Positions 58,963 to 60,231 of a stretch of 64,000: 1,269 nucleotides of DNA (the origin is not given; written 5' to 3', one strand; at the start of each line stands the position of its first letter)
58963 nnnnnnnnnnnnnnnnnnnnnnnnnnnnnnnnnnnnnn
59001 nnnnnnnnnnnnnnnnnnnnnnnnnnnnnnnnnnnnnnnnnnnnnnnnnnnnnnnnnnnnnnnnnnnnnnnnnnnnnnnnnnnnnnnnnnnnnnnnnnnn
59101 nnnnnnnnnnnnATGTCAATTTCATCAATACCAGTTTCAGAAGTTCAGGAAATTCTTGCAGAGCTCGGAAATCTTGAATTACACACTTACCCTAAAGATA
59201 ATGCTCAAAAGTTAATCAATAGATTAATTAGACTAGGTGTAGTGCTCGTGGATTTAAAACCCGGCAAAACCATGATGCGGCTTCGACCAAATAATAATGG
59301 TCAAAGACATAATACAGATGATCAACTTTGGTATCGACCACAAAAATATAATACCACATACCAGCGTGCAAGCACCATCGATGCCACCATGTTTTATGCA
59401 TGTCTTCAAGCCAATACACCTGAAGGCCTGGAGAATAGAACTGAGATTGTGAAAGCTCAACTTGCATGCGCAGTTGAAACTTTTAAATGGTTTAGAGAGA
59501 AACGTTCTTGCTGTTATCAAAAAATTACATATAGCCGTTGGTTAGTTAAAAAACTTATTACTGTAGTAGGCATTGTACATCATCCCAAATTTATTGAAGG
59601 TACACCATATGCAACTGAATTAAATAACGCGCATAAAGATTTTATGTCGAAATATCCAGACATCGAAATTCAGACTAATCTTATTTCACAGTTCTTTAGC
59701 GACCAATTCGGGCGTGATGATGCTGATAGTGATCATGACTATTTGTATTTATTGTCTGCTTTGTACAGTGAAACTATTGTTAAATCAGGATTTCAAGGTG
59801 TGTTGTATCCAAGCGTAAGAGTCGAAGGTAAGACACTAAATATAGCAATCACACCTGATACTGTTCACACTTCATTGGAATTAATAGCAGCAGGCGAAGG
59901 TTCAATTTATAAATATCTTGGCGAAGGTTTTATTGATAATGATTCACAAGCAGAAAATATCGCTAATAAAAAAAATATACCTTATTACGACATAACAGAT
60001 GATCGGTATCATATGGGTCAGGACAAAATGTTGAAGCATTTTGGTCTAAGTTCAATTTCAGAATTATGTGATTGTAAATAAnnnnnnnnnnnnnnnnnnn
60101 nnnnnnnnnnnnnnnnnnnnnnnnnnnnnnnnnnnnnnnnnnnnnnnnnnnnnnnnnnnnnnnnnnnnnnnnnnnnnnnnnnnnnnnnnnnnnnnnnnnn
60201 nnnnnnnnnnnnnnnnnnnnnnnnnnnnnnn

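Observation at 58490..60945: Four-gene operon next to tRNA-Asp: HEPN-like / RES / small Cys protein / HEPN-like paralog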

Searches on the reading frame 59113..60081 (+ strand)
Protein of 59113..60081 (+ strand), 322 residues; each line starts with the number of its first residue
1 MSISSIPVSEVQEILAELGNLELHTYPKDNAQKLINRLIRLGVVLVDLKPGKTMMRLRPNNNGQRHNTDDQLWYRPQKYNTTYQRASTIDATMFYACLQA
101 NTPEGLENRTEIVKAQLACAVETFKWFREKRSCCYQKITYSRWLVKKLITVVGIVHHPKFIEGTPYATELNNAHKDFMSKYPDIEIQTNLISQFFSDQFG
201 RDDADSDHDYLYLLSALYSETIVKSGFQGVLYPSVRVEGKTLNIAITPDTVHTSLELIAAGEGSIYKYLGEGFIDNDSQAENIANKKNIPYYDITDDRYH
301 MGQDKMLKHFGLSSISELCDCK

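Call 3: search_protein_families(library=pfam, proteins=[window:59113-60081:+], max_evalue=10)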
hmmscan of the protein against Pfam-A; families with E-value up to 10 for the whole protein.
window:59113-60081:+ (322 aa): 1 family
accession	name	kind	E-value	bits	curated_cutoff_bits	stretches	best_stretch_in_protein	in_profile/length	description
PF08808.17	RES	-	0.00018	22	23.2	1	193-249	86-140/157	RES domain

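Call 4: search_protein_families(library=padloc, proteins=[window:59113-60081:+], max_evalue=10)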
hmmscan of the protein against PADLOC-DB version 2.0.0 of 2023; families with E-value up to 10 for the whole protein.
window:59113-60081:+ (322 aa): 1 family
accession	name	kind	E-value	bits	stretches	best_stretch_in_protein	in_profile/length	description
PDLC01525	Cas2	-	0.043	12.6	1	291-316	6-31/90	"CAS-I,CAS-II,CAS-III,CAS-IV,CAS-V,CAS-VI; acquisition_2"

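Call 5: search_protein_families(library=ncbifam, proteins=[window:59113-60081:+], max_evalue=10)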
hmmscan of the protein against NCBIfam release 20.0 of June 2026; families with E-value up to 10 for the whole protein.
window:59113-60081:+ (322 aa): 0 families

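Call 8: find_encoding_contigs(protein=window:59113-60081:+, flank=10000, max_places=10)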
Protein window:59113-60081:+ (322 aa): 1 contig read that carries it; 1 place shown.
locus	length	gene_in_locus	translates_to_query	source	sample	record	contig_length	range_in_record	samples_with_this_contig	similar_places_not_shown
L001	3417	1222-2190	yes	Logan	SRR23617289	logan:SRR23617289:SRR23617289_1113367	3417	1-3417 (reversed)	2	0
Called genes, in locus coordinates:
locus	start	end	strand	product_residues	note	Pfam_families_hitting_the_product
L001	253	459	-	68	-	-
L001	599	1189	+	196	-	-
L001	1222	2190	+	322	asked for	-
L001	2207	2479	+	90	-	-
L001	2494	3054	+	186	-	-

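Call 9: find_homologous_proteins(query=window:59113-60081:+)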
Query window:59113-60081:+ (322 aa): 16 proteins with E <= 0.001 among 1074 candidates.
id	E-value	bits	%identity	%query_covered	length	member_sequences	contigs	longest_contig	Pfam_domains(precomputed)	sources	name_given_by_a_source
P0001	4.8e-218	740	100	100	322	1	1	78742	-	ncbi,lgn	-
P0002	2.6e-165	567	76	100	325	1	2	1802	-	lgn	-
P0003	5.7e-64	234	40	97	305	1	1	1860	PF08808.18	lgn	-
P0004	3.9e-62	228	42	96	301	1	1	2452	-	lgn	-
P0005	4.8e-62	228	41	96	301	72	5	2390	-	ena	-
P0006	9.4e-62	227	42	96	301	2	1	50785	-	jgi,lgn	jgi:hypothetical protein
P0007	2.6e-59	219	41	96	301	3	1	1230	-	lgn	-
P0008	2.9e-57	212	37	97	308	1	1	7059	PF08808.18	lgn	-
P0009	3.8e-52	195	39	95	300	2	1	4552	-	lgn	-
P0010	3.7e-49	186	36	97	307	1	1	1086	-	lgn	-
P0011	1.9e-48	183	35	93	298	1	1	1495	-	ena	-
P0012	1.8e-44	170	34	93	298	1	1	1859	-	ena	-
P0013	6.5e-40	155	36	75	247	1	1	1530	-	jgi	jgi:hypothetical protein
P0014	1.2e-37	148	33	84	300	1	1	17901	-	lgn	-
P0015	1.7e-35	141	31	99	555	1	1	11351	-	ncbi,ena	-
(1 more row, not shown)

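Call 11: find_encoding_contigs(protein=P0006, flank=8000, max_places=3)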
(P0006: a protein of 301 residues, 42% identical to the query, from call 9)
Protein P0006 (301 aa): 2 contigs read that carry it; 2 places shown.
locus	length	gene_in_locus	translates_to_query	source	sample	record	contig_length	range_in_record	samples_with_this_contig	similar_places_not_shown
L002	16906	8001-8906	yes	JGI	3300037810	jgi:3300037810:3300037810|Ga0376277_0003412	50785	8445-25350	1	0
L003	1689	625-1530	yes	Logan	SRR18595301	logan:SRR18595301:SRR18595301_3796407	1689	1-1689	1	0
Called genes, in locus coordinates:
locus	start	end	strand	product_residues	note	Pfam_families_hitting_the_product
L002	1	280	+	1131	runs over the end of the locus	-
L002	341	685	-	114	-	-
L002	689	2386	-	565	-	-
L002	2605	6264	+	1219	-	PF20720:nSTAND3, PF25199:nSTAND_NTPase5 (weak)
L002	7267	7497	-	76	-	-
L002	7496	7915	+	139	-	PF22105:DUF6943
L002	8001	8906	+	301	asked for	-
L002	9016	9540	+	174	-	-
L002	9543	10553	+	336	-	PF11185:DUF2971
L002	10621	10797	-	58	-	-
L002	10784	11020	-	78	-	-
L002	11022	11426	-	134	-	PF18925:DUF5675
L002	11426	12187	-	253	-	-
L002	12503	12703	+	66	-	-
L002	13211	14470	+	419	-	PF17293:Arm-DNA-bind_5, PF13102:Phage_int_SAM_5, PF00589:Phage_integrase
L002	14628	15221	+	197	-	PF12833:HTH_18, PF00165:HTH_AraC (weak)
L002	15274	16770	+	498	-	PF07291:MauE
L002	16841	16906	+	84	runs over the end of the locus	PF20130:DUF6520 (weak)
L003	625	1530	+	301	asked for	-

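Call 12: find_encoding_contigs(protein=P0015, flank=8000, max_places=3)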
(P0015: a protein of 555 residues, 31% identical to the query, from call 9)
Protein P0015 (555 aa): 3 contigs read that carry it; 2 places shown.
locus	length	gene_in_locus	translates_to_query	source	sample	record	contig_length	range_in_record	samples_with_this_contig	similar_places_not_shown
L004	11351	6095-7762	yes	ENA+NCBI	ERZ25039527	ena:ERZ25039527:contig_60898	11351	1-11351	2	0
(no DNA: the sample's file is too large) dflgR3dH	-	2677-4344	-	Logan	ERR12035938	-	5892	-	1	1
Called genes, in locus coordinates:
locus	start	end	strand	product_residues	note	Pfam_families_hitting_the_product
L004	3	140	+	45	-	?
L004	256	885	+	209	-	PF13847:Methyltransf_31, PF13649:Methyltransf_25, PF08241:Methyltransf_11, PF08242:Methyltransf_12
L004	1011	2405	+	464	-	PF17164:DUF5122 (faint), PF12768:Rax2 (weak), PF18962:Por_Secre_tail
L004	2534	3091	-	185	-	PF03713:DUF305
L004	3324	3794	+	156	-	-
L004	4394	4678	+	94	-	-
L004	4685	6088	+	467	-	PF13385:Laminin_G_3, PF00354:Pentaxin (faint), PF13385:Laminin_G_3, PF18962:Por_Secre_tail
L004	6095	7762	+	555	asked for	-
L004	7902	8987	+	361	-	-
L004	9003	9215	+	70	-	PF19647:Septknot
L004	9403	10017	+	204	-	-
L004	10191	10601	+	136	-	-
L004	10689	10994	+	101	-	-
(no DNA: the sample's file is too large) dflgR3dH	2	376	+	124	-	?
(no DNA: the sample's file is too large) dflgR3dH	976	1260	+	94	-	-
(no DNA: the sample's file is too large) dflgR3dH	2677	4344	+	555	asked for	-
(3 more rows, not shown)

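Call 13: find_encoding_contigs(protein=P0014, flank=8000, max_places=3)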
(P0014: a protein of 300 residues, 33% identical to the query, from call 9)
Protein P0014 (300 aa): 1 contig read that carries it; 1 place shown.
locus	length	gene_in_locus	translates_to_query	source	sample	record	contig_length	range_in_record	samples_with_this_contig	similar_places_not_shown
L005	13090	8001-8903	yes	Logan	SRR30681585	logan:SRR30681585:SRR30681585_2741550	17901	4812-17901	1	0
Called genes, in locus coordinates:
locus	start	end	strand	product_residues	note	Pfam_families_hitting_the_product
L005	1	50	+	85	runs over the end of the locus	PF17293:Arm-DNA-bind_5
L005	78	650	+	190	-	PF13102:Phage_int_SAM_5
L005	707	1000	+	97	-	PF00589:Phage_integrase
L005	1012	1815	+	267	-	-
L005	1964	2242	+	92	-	PF12728:HTH_17 (weak)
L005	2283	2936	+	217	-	-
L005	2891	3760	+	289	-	PF19263:DUF5906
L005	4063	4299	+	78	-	-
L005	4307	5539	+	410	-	PF01555:N6_N4_Mtase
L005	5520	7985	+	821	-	-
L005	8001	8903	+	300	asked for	-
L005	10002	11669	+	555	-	PF03235:GmrSD_N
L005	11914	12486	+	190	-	-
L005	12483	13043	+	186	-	-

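Call 15: find_related_loci(query=A1, collection=genome_contigs, flank=8000)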
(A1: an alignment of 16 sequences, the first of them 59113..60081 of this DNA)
Query A1 (322 aa) in genome_contigs; peptide patterns used: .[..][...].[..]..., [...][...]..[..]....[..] (x = any residue, [..] = any of these).
162 stretches matched a pattern; 22 encode a relative of the query (tblastn E <= 1e-3); 22 distinct loci.
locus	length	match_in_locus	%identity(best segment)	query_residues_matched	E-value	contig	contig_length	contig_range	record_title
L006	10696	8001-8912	44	10-320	4e-81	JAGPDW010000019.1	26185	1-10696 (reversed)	MAG: Bacteroidia bacterium isolate Gw_SlAct_bin_424 Gw_SlAct_3580_length_26185_cov_5.926241, whole genome shotgun sequen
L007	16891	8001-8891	42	11-318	3e-69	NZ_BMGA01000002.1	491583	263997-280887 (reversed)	Flavobacterium palustre strain CGMCC 1.12811 sequence02, whole genome shotgun sequence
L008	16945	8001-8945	36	2-320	8e-62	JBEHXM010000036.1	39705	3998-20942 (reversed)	MAG: Bacteroidota bacterium isolate ES1.bin.73 NODE_971_length_39705_cov_4.921350, whole genome shotgun sequence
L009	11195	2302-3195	37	10-318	4e-59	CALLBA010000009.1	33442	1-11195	MAG: Tenacibaculum soleae isolate L4_Bin_Bin_54_sub_1 genome assembly, contig: c_000001275945, whole genome shotgun sequ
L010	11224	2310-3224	37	10-320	2e-58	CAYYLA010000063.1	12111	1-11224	MAG TPA_asm: uncultured Candidatus Cloacimonadota bacterium isolate binchicken_co42_422 genome assembly, contig: NODE_82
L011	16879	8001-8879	35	13-312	5e-55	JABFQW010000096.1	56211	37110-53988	MAG: Bacteroidales bacterium isolate P-RSF-IL-04 seq_220, whole genome shotgun sequence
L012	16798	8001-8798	38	10-281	3e-54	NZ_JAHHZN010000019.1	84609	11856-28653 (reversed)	Hymenobacter piscis strain NST-14 contig00019, whole genome shotgun sequence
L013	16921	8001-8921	35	10-318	4e-54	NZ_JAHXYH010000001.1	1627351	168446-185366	Chryseobacterium sp. OSA05B NODE_1_length_1627351_cov_55.8291, whole genome shotgun sequence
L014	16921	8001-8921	34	10-318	8e-53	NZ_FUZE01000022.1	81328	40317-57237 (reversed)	Chryseobacterium balustinum strain DSM 16775, whole genome shotgun sequence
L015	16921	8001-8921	34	10-318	1e-52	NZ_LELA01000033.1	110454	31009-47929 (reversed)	Chryseobacterium sp. BGARF1 AB671_contig000033, whole genome shotgun sequence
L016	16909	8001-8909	33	10-318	1e-48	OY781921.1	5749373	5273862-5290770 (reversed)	MAG: uncultured Saccharicrinis sp. isolate 044d8e91-df83-4d29-87ff-5f2b71dcf37c genome assembly, chromosome: 1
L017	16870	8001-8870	33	12-312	5e-45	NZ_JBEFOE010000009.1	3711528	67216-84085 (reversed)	Polaribacter sp. Asnod1-A03 12874S00009.1, whole genome shotgun sequence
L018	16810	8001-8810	34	14-279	4e-43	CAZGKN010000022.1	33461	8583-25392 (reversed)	MAG TPA_asm: uncultured Saprospiraceae bacterium isolate SRP263991_co5_19 genome assembly, contig: NODE_2685_length_3346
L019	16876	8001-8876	31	12-313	8e-42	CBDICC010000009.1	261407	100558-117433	MAG: Cytophagales bacterium isolate c4877545-8144-4e01-aa96-86fd480a1874 genome assembly, contig: contig_9, whole genome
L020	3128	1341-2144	31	8-280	7e-38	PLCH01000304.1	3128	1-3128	MAG: Chitinophagaceae bacterium isolate palsa_954 73.20111000_P3M.131_contig_235592, whole genome shotgun sequence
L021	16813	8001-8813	30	12-277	4e-27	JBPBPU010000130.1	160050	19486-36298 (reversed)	MAG: Janthinobacterium lividum isolate 3300051446_45 3300051446_45_Ga0502435_00000107, whole genome shotgun sequence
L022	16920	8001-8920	37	10-318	1e-45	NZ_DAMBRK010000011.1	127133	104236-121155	MAG: Epilithonimonas sp. isolate CTOTU49185 NODE_17_length_127133_cov_12.946269, whole genome shotgun sequence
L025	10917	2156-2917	29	13-271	7e-20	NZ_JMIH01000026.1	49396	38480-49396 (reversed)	Anditalea andensis strain LY1 Contig_26, whole genome shotgun sequence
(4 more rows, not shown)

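Call 23: search_protein_families(library=pfam, alignment_id=A1, max_evalue=0.01)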
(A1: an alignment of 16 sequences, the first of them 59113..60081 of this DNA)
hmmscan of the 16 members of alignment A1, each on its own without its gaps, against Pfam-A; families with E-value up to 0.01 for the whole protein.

A. member 1, window:59113-60081:+ (322 aa): 1 family
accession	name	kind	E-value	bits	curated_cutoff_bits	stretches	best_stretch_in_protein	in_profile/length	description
PF08808.17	RES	-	0.00018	22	23.2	1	193-249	86-140/157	RES domain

B. families by the number of members that match (of 16 scanned): 4 families
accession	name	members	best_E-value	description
PF08808.17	RES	15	3.8e-06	RES domain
PF23916.1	TIM-barrel_EndoS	3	0.0013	Endo-beta-N-acetylglucosaminidase EndoS TIM-barrel domain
PF12469.13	Cmr2_N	1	0.0068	CRISPR-associated protein Cmr2, N-terminal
PF22847.2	BT_3657-like_N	1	0.0078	Arabinosidase BT_3657-like, N-terminal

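Call 24: search_solved_structures(query=A1, max_evalue=10, show_alignments=2)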
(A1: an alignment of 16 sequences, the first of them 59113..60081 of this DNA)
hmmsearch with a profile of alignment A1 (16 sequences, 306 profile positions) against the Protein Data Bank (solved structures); distinct sequences matched with E-value up to 10: 0.

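Call 28: find_encoding_contigs(protein=P0002, flank=10000, max_places=5)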
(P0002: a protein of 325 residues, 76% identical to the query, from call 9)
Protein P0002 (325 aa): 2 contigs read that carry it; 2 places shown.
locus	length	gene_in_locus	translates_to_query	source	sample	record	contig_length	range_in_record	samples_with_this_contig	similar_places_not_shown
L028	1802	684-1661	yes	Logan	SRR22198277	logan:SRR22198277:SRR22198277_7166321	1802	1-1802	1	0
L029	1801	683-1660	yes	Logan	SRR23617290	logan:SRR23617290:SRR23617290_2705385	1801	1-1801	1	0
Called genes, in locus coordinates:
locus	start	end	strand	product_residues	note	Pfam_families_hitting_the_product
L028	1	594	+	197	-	?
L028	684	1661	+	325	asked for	-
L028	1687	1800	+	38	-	?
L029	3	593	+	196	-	?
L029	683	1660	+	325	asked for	-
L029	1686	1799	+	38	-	?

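Call 32: predict_structure(alignment_id=A1)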
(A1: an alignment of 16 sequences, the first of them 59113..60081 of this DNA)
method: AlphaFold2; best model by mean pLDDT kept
length: 322 residues; sequences in the alignment: 16
mean_pLDDT: 87.0   pTM: 0.85
mean pLDDT of the five models: 87.0, 85.1, 84.4, 80.5, 80.3
residues with pLDDT >= 90: 177; 70-90: 119; 50-70: 25; < 50: 1
segments of 3 or more residues with pLDDT < 50: none
pLDDT, mean of each block of 10 residues (from residue 1): 75 97 95 90 89 90 84 66 83 84 61 85 86 92 94 86 86 91 91 92 74 94 93 87 91 92 92 92 83 91 93 88 55
secondary structure, 60 per line:
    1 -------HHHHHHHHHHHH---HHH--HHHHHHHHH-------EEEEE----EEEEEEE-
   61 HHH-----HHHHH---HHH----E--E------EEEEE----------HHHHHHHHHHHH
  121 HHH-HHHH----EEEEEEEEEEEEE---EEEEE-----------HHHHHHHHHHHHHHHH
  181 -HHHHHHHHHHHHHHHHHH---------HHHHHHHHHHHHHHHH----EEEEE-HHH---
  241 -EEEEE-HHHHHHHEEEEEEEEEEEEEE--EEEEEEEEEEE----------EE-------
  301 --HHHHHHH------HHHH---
elements in order: H8-19 H28-36 E44-48 E53-59 H69-73 E94-98 H109-123 H125-128 E133-145 E149-153 H165-180 H182-199 H209-224 E229-233 E242-246 H248-254 E255-268 E271-281 H303-309 H316-319

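Call 65: search_protein_families(library=pfam, proteins=[L028:1-594:+, L013:6794-7966:+, L008:6385-8028:+, L005:5520-7985:+, L010:3237-4265:+, L021:6879-7955:+, L002:9016-9540:+], max_evalue=0.01)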
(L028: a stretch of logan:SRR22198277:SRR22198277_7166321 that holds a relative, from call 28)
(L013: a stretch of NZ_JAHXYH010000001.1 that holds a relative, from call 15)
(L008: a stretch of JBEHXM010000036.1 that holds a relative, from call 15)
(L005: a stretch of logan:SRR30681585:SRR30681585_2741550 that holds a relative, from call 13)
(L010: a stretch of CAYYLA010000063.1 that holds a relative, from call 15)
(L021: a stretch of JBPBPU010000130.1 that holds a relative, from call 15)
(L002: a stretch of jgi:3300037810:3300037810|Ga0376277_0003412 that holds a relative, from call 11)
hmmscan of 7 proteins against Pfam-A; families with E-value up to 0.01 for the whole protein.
L028:1-594:+ (197 aa): 0 families

L013:6794-7966:+ (390 aa): 1 family
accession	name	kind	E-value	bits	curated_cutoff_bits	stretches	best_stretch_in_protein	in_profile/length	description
PF04471.18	Mrr_cat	-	0.00023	21.7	21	1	21-78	9-58/115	Restriction endonuclease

L008:6385-8028:+ (547 aa): 1 family
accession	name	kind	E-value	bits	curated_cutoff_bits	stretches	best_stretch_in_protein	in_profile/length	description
PF08378.17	NERD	-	0.00039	21.3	22.1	1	367-462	9-95/111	Nuclease-related domain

L005:5520-7985:+ (821 aa): 0 families

L010:3237-4265:+ (342 aa): 0 families

L021:6879-7955:+ (358 aa): 0 families

L002:9016-9540:+ (174 aa): 2 families
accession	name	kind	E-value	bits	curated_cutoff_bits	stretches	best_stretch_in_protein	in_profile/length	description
PF13676.11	TIR_2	-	0.0003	21.7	28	1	5-115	1-115/122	TIR domain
PF25022.1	NPHP3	-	0.00059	20.3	33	1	34-137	45-143/160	Nephrocystin-3 domain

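Call 66: search_protein_families(library=padloc, proteins=[L028:1-594:+, L013:6794-7966:+, L008:6385-8028:+, L005:5520-7985:+, L010:3237-4265:+, L021:6879-7955:+, L002:9016-9540:+], max_evalue=0.01)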
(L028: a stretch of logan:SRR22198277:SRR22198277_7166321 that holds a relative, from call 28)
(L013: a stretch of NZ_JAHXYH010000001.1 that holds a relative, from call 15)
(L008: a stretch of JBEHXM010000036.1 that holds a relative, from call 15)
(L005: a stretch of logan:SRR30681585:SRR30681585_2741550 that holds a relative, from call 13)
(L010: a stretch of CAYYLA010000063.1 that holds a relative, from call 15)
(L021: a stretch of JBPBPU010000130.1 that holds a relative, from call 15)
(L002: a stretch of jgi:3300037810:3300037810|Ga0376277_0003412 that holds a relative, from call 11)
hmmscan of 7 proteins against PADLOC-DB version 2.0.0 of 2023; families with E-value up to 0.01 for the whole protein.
L028:1-594:+ (197 aa): 0 families

L013:6794-7966:+ (390 aa): 0 families

L008:6385-8028:+ (547 aa): 0 families

L005:5520-7985:+ (821 aa): 1 family
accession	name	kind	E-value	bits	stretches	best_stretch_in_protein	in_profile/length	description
PDLC02387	pAgo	-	0.008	12.6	0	691-813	23-125/672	-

L010:3237-4265:+ (342 aa): 0 families

L021:6879-7955:+ (358 aa): 0 families

L002:9016-9540:+ (174 aa): 2 families
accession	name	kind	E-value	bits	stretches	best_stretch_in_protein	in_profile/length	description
PDLC01299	Csx1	-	0.0061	14.7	1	60-155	1-95/193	CAS-III; associated_signaling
PDLC00419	ThsB1|ThsB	-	0.0062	14.4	0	13-94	35-124/165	TIR-like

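Call 74: search_protein_families(library=pfam, proteins=[L028:1687-1800:+], max_evalue=0.001)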
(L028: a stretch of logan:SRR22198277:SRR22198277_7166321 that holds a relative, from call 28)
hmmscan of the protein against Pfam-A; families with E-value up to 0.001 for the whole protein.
L028:1687-1800:+ (38 aa): 0 families

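Call 75: find_related_loci(query=A1, collection=viral_contigs, flank=6000)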
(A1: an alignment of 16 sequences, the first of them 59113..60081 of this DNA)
Query A1 (322 aa) in viral_contigs; peptide patterns used: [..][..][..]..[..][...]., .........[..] (x = any residue, [..] = any of these).
35 stretches matched a pattern; 8 encode a relative of the query (tblastn E <= 1e-3); 8 distinct loci.
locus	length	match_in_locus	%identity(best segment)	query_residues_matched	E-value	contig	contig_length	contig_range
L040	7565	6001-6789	33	11-281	2e-39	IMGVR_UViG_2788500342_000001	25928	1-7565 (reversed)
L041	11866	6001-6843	32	12-299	2e-38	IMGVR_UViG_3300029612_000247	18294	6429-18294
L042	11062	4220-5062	32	12-299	2e-38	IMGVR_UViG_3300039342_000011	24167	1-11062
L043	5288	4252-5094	32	12-299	2e-38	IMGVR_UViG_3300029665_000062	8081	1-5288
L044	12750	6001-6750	30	11-267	5e-31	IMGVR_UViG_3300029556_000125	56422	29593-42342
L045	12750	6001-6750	30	11-267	5e-31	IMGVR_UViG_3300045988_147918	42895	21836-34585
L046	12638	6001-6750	30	11-267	5e-31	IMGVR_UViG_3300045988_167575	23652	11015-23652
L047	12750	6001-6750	30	11-267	5e-31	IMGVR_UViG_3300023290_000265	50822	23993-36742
